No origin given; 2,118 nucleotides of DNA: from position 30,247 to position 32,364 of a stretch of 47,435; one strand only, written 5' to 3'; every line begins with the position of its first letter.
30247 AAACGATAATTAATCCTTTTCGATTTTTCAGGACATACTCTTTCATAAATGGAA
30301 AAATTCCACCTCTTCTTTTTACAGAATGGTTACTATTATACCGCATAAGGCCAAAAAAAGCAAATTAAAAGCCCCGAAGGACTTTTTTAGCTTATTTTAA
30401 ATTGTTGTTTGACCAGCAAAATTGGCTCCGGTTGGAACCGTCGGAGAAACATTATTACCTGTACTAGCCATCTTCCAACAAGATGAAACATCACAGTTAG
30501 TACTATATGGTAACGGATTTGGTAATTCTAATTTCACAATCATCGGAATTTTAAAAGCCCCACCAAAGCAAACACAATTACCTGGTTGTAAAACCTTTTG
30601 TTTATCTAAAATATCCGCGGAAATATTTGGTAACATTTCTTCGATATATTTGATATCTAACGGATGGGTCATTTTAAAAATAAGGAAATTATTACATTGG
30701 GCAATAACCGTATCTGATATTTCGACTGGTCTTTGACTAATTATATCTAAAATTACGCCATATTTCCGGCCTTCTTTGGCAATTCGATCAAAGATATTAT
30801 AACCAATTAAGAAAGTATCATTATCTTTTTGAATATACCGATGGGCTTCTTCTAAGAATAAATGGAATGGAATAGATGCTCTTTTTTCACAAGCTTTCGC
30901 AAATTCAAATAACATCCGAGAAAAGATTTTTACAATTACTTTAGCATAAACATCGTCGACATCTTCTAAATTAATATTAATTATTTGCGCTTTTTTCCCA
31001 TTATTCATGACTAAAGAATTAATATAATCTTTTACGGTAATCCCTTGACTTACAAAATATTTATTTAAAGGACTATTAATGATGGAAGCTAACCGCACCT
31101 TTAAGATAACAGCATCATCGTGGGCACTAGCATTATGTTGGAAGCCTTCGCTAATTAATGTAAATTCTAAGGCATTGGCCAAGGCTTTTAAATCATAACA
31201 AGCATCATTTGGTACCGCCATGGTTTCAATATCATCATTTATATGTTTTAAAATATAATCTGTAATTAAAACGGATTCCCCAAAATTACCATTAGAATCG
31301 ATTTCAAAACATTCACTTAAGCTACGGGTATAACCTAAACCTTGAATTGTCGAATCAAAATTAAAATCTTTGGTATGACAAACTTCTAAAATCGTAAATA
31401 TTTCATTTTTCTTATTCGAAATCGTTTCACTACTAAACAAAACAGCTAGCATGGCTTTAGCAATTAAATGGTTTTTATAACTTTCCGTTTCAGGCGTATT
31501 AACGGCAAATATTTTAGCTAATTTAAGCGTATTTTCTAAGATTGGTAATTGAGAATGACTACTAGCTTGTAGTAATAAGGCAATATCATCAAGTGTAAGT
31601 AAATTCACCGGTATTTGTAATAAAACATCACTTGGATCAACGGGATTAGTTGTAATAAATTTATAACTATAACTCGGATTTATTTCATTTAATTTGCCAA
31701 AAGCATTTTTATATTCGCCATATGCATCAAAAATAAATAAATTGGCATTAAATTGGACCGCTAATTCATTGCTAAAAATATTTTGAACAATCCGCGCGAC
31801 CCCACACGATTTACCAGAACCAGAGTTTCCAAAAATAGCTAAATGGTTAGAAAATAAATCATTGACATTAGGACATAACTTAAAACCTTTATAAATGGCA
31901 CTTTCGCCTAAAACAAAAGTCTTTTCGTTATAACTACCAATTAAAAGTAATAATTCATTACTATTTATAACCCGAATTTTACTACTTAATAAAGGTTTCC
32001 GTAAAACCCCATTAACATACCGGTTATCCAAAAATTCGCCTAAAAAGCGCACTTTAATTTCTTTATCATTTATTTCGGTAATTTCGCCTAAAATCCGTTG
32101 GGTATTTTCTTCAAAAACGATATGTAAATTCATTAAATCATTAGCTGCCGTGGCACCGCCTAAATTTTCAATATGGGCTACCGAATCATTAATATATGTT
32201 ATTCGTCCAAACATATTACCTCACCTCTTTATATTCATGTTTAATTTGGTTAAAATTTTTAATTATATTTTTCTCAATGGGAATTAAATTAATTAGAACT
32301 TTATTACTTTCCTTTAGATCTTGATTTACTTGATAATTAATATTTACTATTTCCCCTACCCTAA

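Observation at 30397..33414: Coupled three-gene cassette: two bitopic membrane proteins plus a HerA-type ATPase with no known partner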

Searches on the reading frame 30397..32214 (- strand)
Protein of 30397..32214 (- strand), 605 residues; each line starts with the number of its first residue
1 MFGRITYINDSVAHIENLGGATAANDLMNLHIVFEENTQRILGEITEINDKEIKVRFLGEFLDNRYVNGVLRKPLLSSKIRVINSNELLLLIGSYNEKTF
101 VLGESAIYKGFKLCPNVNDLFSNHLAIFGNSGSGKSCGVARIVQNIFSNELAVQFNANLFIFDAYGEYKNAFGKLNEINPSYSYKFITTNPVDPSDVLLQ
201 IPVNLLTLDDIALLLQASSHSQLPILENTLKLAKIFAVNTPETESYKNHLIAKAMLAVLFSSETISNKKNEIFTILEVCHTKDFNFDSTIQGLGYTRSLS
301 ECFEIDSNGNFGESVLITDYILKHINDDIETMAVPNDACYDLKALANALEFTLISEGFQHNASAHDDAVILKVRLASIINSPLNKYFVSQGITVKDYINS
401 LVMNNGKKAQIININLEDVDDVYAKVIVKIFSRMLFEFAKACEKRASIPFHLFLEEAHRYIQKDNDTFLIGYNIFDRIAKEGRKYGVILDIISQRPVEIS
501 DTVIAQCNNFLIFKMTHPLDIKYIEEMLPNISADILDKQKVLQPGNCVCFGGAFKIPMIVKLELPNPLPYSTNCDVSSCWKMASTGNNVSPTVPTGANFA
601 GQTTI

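Call 3: search_protein_families(library=pfam, proteins=[window:30397-32214:-], max_evalue=1)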
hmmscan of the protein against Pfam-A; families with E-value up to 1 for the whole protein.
window:30397-32214:- (605 aa): 4 families
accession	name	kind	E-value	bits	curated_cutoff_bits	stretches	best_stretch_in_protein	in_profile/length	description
PF01935.23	DUF87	-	3.5e-20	73.5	23.2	1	103-260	4-145/220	Helicase HerA, central domain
PF01580.24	FtsK_SpoIIIE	-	0.023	14.6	24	1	123-147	40-64/221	FtsK/SpoIIIE family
PF10412.15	TrwB_AAD_bind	-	0.094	12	20.5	1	119-174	12-61/387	Type IV secretion-system coupling protein DNA-binding domain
PF06357.16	Omega-toxin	-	0.38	11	22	0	567-589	10-33/37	Omega-atracotoxin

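Call 4: search_protein_families(library=padloc, proteins=[window:30397-32214:-], max_evalue=1)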
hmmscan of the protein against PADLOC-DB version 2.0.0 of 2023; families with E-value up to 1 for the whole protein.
window:30397-32214:- (605 aa): 15 families
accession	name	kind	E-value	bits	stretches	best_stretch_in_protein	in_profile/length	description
PDLC04102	HerA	-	1.4e-104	348.8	1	95-583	148-640/654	-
PDLC04105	HerA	-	5.9e-65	217.9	2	394-592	363-565/576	-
PDLC04106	HerA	-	2.8e-60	202.6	1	115-585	168-651/667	-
PDLC04098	HerA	-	3.9e-54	182.4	1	66-580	117-666/686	-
PDLC02185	HerA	-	3.1e-48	162.9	2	415-583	412-582/585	-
PDLC02188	HerA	-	1.9e-45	153.8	1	97-582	119-562/578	-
PDLC04097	HerA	-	6.1e-45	152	1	51-582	89-613/618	-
PDLC04100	HerA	-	1.3e-43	147.6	2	428-582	423-574/580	-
PDLC04103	HerA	-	1.1e-42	144.2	2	371-582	359-576/579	-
PDLC04104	HerA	-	1.4e-32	110.9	1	395-585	166-359/379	-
PDLC04140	mad8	-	9.4e-14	49.6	1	115-563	19-300/314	mads_8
PDLC01055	HerA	-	2.1e-11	41.3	2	401-557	368-519/532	Type III coevolved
PDLC04101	HerA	-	6.4e-10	36.3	1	111-221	157-258/400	-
PDLC04107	HerA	-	8.6e-09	32.8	1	95-215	142-257/306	-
PDLC04099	HerA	-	4.9e-07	27.3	1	115-170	162-212/214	-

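Call 5: search_protein_families(library=ncbifam, proteins=[window:30397-32214:-], max_evalue=1)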
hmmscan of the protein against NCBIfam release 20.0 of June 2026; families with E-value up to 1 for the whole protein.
window:30397-32214:- (605 aa): 8 families
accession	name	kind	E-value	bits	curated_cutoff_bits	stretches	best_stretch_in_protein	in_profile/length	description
NF042944.1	HerA_antiphage_2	equivalog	1.6e-50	172.5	850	2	373-583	337-563/576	anti-phage-associated helicase HerA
NF042943.1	HerA_antiphage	equivalog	2.7e-43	148.4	800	2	411-576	396-563/566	anti-phage-associated helicase HerA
NF040937.1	HerA_Thermprot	equivalog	2.6e-34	118.5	800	2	387-583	285-482/487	DNA double-strand break repair helicase HerA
NF040819.1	helicase_HerA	equivalog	1.9e-25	89.4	970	2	448-562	402-514/561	DNA double-strand break repair helicase HerA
NF053655.1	CedD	equivalog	6.8e-18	64.6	600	2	411-562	391-525/527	DNA-translocating ATPase CedD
NF033849.1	ser_rich_anae_1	subfamily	8.5e-12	43.2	650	1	418-524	983-1099/1163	serine-rich protein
NF041214.1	plasmid_TraB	equivalog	0.017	13.6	800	0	123-149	249-275/639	plasmid transfer protein TraB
TIGR03925.1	T7SS_EccC_b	equivalog_domain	0.16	10.2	346.55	1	122-164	361-401/564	type VII secretion protein EccCb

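Call 6: find_encoding_contigs(protein=window:30397-32214:-, flank=8000, max_places=10)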
Protein window:30397-32214:- (605 aa): no gene with exactly this product is on record in the collection.
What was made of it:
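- Tried and rejected: (7) An exact-sequence look-up of the window's HerA found no record (call 6).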

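Call 7: search_solved_structures(query=window:30397-32214:-, max_evalue=0.01)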
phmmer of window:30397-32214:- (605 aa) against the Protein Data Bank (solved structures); distinct sequences matched with E-value up to 0.01: 9.
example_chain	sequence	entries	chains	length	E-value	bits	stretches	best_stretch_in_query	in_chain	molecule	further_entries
9c1m_M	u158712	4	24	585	1.3e-43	152.8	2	413-581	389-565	ATP-binding protein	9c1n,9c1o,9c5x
8xau_A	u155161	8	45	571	2.7e-38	135.2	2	389-575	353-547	ATP-binding protein | HerA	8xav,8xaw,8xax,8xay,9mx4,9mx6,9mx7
8ziq_M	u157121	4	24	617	1.3e-36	129.7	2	408-581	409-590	HerA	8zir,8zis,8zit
8wiv_A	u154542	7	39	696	5.7e-30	107.8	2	421-581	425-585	Helicase HerA central domain-containing protein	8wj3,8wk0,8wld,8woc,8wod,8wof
4d2i_A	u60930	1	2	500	8.7e-30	107.2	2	381-588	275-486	HERA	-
8j4u_M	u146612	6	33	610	9.6e-27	97.1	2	414-581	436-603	Nucleoside triphosphate hydrolase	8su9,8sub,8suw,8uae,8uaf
8yho_A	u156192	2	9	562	1.5e-26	96.5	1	72-561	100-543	DUF87 domain-containing protein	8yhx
9x1l_A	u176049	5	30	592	1e-17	67.3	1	435-562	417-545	DNA helicase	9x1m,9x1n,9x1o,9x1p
8wet_A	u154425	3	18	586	7e-07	31.5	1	433-527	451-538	TdpA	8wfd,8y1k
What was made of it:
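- On HerA clade of the FtsK-HerA superfamily: Nine solved HerA-type chains at E 7e-07 or better (call 7).
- Checked: Solved HerA structures, down to E 1e-43 (call 7).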

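Call 8: find_homologous_proteins(query=window:30397-32214:-, max_evalue=1e-20)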
Query window:30397-32214:- (605 aa): 8000 proteins with E <= 1e-20 among 8000 candidates; the best 120 are listed.
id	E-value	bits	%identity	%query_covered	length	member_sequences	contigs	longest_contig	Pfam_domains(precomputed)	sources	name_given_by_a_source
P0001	0.0e+0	1351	100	100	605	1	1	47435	PF01935.24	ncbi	-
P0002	0.0e+0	1178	86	99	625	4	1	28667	PF01935.24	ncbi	-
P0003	0.0e+0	1170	86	100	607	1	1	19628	PF01935.24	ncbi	-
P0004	0.0e+0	1161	86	99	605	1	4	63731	PF01935.24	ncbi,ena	-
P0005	0.0e+0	1154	85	99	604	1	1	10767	PF01935.24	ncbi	-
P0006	0.0e+0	1138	84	99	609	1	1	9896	PF01935.24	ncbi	-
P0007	0.0e+0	1121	84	98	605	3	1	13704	PF01935.24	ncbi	-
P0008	0.0e+0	1062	81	96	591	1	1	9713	PF01935.24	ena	-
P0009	0.0e+0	1044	77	99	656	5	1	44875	PF01935.24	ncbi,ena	-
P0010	0.0e+0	1040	78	97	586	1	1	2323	PF01935.24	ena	-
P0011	0.0e+0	1037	79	96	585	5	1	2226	PF01935.24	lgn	-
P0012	0.0e+0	1037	77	99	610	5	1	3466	PF01935.24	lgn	-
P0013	0.0e+0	1030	75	100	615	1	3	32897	PF01935.24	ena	-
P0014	0.0e+0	1030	77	97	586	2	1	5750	PF01935.24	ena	-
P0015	0.0e+0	1030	76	98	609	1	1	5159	PF01935.24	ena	-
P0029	0.0e+0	1025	75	99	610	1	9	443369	PF01935.24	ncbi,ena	-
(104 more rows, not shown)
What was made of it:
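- More than 8000 homologues, the best 120 all at least 72% identical (call 8).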

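Call 9: find_related_loci(query=window:30397-32214:-, collection=genome_contigs, flank=6000)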
Query window:30397-32214:- (605 aa) in genome_contigs; peptide patterns used: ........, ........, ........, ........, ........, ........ (x = any residue, [..] = any of these).
598 stretches matched a pattern (row limit reached: there are more); 475 encode a relative of the query (tblastn E <= 1e-3); the best 80 are kept; 80 distinct loci.
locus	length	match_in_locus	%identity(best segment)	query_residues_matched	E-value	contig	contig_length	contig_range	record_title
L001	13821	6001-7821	86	1-605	0e+0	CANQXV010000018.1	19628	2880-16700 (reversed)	MAG: uncultured Bacilli bacterium isolate Lapin-020__bin108 genome assembly, contig: Lapin-020__NODE_3630_length_19628_c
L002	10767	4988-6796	85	1-600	0e+0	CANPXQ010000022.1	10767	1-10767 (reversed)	MAG: uncultured Bacilli bacterium isolate Lapin-005__bin3 genome assembly, contig: Lapin-005__NODE_8458_length_10767_cov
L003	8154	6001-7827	84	1-600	0e+0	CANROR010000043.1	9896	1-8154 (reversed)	MAG: uncultured Bacilli bacterium isolate Lapin-020__bin113 genome assembly, contig: Lapin-020__NODE_10078_length_9896_c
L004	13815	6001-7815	86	1-600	0e+0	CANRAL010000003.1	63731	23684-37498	MAG: uncultured Bacilli bacterium isolate Lapin-016__bin54 genome assembly, contig: Lapin-016__NODE_399_length_63731_cov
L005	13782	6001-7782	84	1-591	0e+0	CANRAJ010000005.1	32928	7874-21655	MAG: uncultured Bacilli bacterium isolate Lapin-026__bin16 genome assembly, contig: Lapin-026__NODE_1421_length_32928_co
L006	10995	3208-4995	77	1-598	0e+0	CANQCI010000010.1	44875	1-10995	MAG: uncultured Bacilli bacterium isolate Lapin-001__bin66 genome assembly, contig: Lapin-001__NODE_1107_length_44875_co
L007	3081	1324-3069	78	1-582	0e+0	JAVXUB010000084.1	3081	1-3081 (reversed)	MAG: Bacilli bacterium isolate CGS6M4-bin67 NODE_28911_length_3081_cov_11.939194, whole genome shotgun sequence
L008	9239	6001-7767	76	1-593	0e+0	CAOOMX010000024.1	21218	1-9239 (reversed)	MAG TPA_asm: uncultured Bacilli bacterium isolate MGBC100325 genome assembly, contig: MGBC100325.24, whole genome shotgu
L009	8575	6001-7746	75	1-581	0e+0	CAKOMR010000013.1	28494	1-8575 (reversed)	MAG: uncultured Bacilli bacterium isolate REFINED_METABAT215_TOP10_CONTIGS_1500_ASSEMBLY_K77_MERGED__Hadza_MoBio_hadza-A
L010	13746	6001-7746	74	1-581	0e+0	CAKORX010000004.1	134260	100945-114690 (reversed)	MAG: uncultured Bacilli bacterium isolate REFINED_METABAT215_TOP10_CONTIGS_1500_ASSEMBLY_K77_MERGED__Hadza_MoBio_hadza-A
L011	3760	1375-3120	74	1-581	0e+0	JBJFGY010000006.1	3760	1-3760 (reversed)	MAG: Bacilli bacterium isolate PUUB50_bin.015 NODE_12285_length_3760_cov_15.131984, whole genome shotgun sequence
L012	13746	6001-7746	74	1-581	0e+0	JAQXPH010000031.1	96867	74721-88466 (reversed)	MAG: bacterium isolate SUG1400 k141_4275019, whole genome shotgun sequence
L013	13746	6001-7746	73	1-581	0e+0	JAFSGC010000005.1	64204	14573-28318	MAG: Bacilli bacterium isolate RGIG3111 Goat_Rectum-6__c83132, whole genome shotgun sequence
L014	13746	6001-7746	73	1-581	0e+0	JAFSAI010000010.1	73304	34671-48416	MAG: Bacilli bacterium isolate RGIG2961 Goat_Rectum-1__c108813, whole genome shotgun sequence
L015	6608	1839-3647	70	1-602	0e+0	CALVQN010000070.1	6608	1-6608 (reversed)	MAG: uncultured Bacilli bacterium isolate BRZ_MR__bin4 genome assembly, contig: BRZ_MR__NODE_12968_length_6608_cov_7.658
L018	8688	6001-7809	69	1-602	0e+0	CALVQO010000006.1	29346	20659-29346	MAG: uncultured Bacilli bacterium isolate BRZ_EH__bin21 genome assembly, contig: BRZ_EH__NODE_2683_length_29346_cov_12.9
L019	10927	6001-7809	69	1-602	0e+0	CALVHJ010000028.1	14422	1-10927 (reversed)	MAG: uncultured Bacilli bacterium isolate BRZ_EP__bin3 genome assembly, contig: BRZ_EP__NODE_6357_length_14422_cov_4.390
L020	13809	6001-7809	69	1-602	0e+0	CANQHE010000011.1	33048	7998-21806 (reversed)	MAG: uncultured Bacilli bacterium isolate Lapin-030__bin19 genome assembly, contig: Lapin-030__NODE_1890_length_33048_co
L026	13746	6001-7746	72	1-581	0e+0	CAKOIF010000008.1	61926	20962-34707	MAG: uncultured Bacilli bacterium isolate REFINED_METABAT215_TOP10_CONTIGS_1500_ASSEMBLY_K77_MERGED__Hadza_MoBio_C-REDO_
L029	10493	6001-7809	69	1-602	0e+0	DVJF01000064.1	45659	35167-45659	MAG TPA_asm: Candidatus Caccenecus avistercoris isolate CHK193-13418 CHK193__C261635_L45659_ERR3414588, whole genome sho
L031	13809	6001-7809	69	1-602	0e+0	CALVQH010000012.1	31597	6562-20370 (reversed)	MAG: uncultured Bacilli bacterium isolate BRZ_HC__bin52 genome assembly, contig: BRZ_HC__NODE_1029_length_31597_cov_5.41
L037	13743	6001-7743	72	1-580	0e+0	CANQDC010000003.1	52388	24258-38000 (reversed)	MAG: uncultured Bacilli bacterium isolate Lapin-005__bin63 genome assembly, contig: Lapin-005__NODE_773_length_52388_cov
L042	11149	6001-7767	70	1-588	0e+0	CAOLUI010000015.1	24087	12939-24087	MAG TPA_asm: uncultured Bacilli bacterium isolate MGBC109233 genome assembly, contig: MGBC109233.15, whole genome shotgu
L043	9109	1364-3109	73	1-581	0e+0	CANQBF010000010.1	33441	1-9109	MAG: uncultured Bacilli bacterium isolate Lapin-002__bin25 genome assembly, contig: Lapin-002__NODE_1698_length_33441_co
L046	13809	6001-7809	68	1-602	0e+0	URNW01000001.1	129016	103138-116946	uncultured Tenericutes bacterium isolate UMGS1172 genome assembly, contig: NODE_57_length_129016_cov_14.966936, whole ge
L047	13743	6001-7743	71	1-580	0e+0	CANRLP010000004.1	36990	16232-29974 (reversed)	MAG: uncultured Bacilli bacterium isolate Lapin-018__bin93 genome assembly, contig: Lapin-018__NODE_900_length_36990_cov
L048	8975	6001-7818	69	1-596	0e+0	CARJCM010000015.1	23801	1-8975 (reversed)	MAG TPA_asm: uncultured Bacilli bacterium isolate MGBC164908 genome assembly, contig: MGBC164908.15, whole genome shotgu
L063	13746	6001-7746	72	1-580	0e+0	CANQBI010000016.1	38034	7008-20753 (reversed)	MAG: uncultured Bacilli bacterium isolate Lapin-002__bin32 genome assembly, contig: Lapin-002__NODE_1408_length_38034_co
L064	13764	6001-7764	70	1-587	0e+0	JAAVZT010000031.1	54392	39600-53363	MAG: Bacilli bacterium isolate ABMPRH_26_1 k141_1294957, whole genome shotgun sequence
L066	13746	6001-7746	71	1-581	0e+0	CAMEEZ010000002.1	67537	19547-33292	MAG: uncultured Mycoplasma sp. isolate SRR15057920_bin.10_metaWRAP_v1.3_MAG genome assembly, contig: ERZ10407576.163, wh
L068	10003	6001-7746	71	1-581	0e+0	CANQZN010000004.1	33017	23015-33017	MAG: uncultured Bacilli bacterium isolate Lapin-017__bin4 genome assembly, contig: Lapin-017__NODE_587_length_33017_cov_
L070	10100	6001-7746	70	1-581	0e+0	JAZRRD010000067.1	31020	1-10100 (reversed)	MAG: Bacilli bacterium isolate T1900045356_YK20190046.MAGScoT_cleanbin_000024 SGB_6794_k141_2107474, whole genome shotgu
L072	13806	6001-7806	68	1-602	0e+0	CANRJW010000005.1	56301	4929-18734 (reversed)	MAG: uncultured Bacilli bacterium isolate Lapin-021__bin68 genome assembly, contig: Lapin-021__NODE_681_length_56301_cov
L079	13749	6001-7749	69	1-582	0e+0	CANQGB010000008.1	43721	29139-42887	MAG: uncultured Bacilli bacterium isolate Lapin-005__bin86 genome assembly, contig: Lapin-005__NODE_1076_length_43721_co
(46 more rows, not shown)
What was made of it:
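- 30397..32214 (-): HerA-clade P-loop ATPase, 605 aa, with no transmembrane segment. It is the conserved element of the locus. 68-86% identity in 80 species genomes (call 9).
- At least 475 species genomes (call 9).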

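Call 17: search_protein_families(library=pfam, proteins=[L014:4672-5988:+, L009:4792-5988:+, L046:4874-5878:+, L043:174-1292:+, L063:3126-4604:+, L064:7817-9070:+, L014:8034-8705:+, L072:5041-5958:+, L048:4931-5923:+, L010:7834-8304:+], max_evalue=0.1)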
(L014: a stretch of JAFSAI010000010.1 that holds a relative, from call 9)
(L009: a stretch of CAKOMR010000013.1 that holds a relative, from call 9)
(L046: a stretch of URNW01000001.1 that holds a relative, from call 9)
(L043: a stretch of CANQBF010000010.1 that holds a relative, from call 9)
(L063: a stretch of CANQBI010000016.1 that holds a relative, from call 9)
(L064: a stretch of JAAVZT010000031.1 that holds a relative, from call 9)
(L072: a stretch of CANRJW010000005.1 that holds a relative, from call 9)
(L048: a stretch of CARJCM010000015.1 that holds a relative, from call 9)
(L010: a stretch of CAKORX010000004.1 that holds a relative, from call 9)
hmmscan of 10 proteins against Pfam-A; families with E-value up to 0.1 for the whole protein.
L014:4672-5988:+ (438 aa): 7 families
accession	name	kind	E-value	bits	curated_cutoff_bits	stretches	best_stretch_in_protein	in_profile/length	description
PF12733.13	Cadherin-like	-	4.2e-28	98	24.2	3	130-202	5-89/89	Cadherin-like beta sandwich domain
PF09136.16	Glucodextran_B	-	0.0062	16.9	27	0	160-200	36-80/83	Glucodextranase, domain B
PF02368.24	Big_2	-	0.046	14.1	22.8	0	55-92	29-66/79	Bacterial Ig-like domain (group 2)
PF16118.10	DUF4834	-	0.056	14.8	27.8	0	391-435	3-50/99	Domain of unknown function (DUF4834)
PF23800.1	DUF7176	-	0.057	14.3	27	0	373-432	37-92/94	Family of unknown function (DUF7176)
PF19077.6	Big_13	-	0.067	14.1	27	0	317-362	40-85/102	Bacterial Ig-like domain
PF16341.10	DUF4971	-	0.096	12.9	31.3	0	163-203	89-129/141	Domain of unknown function (DUF4971)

L009:4792-5988:+ (398 aa): 1 family
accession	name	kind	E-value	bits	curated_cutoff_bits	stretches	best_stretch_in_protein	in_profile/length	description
PF00079.25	Serpin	-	4e-64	217.6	27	1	53-386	9-370/370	Serpin (serine protease inhibitor)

L046:4874-5878:+ (334 aa): 0 families

L043:174-1292:+ (372 aa): 2 families
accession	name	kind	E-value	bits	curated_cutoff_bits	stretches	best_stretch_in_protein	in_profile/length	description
PF09587.15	PGA_cap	-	4.4e-50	171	27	2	217-295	176-253/255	Bacterial capsule synthesis protein PGA_cap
PF01784.24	DUF34_NIF3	-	0.071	13.2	23.4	0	251-285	45-79/256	Duf34/NIF3 (NGG1p interacting factor 3)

L063:3126-4604:+ (492 aa): 1 family
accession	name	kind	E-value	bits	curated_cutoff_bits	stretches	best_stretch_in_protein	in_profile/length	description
PF19789.6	DUF6273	-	0.0009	19.6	23.5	1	324-472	28-171/172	Domain of unknown function (DUF6273)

L064:7817-9070:+ (417 aa): 4 families
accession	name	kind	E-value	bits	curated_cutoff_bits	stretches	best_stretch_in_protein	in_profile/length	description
PF01183.26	Glyco_hydro_25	-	2.1e-30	106.8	27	1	228-404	2-180/180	Glycosyl hydrolases family 25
PF16403.11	Bact_surface_Ig-like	-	8.4e-06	26.2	27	1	146-184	26-64/71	Bacterial surface protein, Ig-like domain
PF18981.6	InlK_D3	-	0.008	16.7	25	1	162-184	45-67/75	Internalin K domain (D3/D4)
PF05345.18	He_PIG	-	0.023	15.6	24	1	155-191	59-95/96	Putative Ig domain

L014:8034-8705:+ (223 aa): 7 families
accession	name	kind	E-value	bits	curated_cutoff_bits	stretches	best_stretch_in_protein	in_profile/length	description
PF00899.27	ThiF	-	9.5e-42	143.2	28.1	1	2-216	1-199/238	ThiF family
PF01488.26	Shikimate_DH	-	0.00028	21.4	24.3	1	13-67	6-63/138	Shikimate / quinate 5-dehydrogenase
PF03435.24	Sacchrp_dh_NADP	-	0.00051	20.8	25.1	1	22-82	1-60/129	Saccharopine dehydrogenase NADP binding domain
PF02254.24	TrkA_N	-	0.0056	17.4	23.8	1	22-65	1-43/116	TrkA-N domain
PF13241.12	NAD_binding_7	-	0.015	16.3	22.1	1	15-81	3-46/104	Putative NAD(P)-binding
PF17836.7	PglD_N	-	0.047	14.7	23.4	1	21-71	1-52/78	PglD N-terminal domain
PF01262.27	AlaDh_PNT_C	-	0.052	13.4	23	1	16-77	25-86/214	Alanine dehydrogenase/PNT, C-terminal domain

L072:5041-5958:+ (305 aa): 1 family
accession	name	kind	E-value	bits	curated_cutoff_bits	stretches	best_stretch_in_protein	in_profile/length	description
PF09671.16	Spore_GerQ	-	0.057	13.8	25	0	39-82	20-59/76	Spore coat protein (Spore_GerQ)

L048:4931-5923:+ (330 aa): 2 families
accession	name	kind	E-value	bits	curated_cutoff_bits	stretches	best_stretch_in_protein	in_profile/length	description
PF01368.27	DHH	-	6.6e-14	52.7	28.1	1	22-158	1-125/125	DHH family, N-terminal domain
PF02272.25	DHHA1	-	1.4e-11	45.2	25.9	1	243-318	20-101/102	DHHA1 domain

L010:7834-8304:+ (156 aa): 1 family
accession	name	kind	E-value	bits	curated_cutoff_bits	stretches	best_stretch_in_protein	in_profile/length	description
PF11920.14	DUF3438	-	0.087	12.6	25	0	67-150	47-129/252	Protein of unknown function (DUF3438)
